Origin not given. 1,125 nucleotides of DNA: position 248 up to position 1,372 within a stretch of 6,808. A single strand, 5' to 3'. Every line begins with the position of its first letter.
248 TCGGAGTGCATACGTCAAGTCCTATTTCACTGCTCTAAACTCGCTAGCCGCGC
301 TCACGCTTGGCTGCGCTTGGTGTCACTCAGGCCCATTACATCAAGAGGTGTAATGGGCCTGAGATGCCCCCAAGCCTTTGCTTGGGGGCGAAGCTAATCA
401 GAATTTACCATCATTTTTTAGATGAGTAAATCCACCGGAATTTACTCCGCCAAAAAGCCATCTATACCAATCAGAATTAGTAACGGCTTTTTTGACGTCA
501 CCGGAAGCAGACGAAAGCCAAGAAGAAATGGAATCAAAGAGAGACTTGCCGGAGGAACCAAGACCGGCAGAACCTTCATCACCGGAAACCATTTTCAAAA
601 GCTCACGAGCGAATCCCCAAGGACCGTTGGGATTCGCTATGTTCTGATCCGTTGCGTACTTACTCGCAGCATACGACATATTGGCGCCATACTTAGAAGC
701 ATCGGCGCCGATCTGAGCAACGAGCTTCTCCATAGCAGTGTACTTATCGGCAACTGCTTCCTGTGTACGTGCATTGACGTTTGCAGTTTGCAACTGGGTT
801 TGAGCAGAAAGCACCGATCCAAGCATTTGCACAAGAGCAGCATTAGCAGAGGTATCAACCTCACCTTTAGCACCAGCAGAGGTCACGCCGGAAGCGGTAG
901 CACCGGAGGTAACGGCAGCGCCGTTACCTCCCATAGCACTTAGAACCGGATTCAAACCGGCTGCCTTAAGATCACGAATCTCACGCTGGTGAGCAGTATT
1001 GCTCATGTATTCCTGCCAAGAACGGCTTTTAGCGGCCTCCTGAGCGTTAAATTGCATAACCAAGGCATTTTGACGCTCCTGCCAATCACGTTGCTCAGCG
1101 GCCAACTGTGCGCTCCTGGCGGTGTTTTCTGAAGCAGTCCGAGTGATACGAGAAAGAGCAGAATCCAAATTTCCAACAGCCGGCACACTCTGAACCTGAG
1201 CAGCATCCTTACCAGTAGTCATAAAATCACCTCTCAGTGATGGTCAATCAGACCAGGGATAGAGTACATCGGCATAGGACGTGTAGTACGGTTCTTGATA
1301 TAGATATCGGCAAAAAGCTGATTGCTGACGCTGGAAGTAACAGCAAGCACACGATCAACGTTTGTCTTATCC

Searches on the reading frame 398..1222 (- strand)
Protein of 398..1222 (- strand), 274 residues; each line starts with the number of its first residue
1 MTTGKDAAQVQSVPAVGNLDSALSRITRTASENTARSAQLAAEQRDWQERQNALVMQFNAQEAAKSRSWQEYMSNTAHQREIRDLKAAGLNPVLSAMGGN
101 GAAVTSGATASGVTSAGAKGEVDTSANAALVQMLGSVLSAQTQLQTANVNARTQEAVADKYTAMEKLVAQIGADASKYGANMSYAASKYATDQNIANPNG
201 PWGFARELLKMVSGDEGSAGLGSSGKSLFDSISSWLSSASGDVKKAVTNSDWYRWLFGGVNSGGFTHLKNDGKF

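Call 8: search_protein_families(library=pfam, proteins=[window:398-1222:-], max_evalue=0.01)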
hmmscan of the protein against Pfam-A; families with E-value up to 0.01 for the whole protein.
window:398-1222:- (274 aa): 0 families

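Call 55: search_protein_families(library=phrogs, proteins=[window:398-1222:-], max_evalue=0.01)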
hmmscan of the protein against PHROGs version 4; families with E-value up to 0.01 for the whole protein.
window:398-1222:- (274 aa): 16 families
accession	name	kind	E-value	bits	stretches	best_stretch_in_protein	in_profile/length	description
phrog_5158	-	unknown function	1.4e-80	272.3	1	9-194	21-216/322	-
phrog_21483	-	unknown function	1.4e-50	173.7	1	11-251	51-292/303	-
phrog_22637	-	tail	1e-21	78.8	1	41-175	10-145/264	pilot protein for DNA ejection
phrog_34374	-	tail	7.7e-21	75.6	1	28-121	142-234/310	pilot protein for DNA ejection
phrog_27063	-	tail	2.7e-19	70.9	1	38-181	34-174/306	pilot protein for DNA ejection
phrog_18604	-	tail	3.9e-17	63.5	1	53-115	99-160/284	minor tail protein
phrog_8693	-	tail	1.7e-16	62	1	58-183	27-152/258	pilot protein for DNA ejection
phrog_8742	-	tail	1.9e-16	61.4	1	41-177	111-251/287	pilot protein for DNA ejection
phrog_25360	-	unknown function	7.9e-16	59.4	1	53-248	47-252/316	-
phrog_11693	-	tail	8.9e-15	56.4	1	57-197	32-168/228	pilot protein for DNA ejection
phrog_16516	-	tail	1.8e-13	51.9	1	59-167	44-149/186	minor tail protein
phrog_20617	-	tail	4.8e-13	50.8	1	61-175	23-131/200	minor tail protein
phrog_35928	-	tail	2.9e-11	44.4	1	53-137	64-146/172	pilot protein for DNA ejection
phrog_23656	-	head and packaging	6.9e-06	26.8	1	69-116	3-48/175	virion structural protein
phrog_8689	-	tail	4.6e-05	24.3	1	33-181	25-168/327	pilot protein for DNA ejection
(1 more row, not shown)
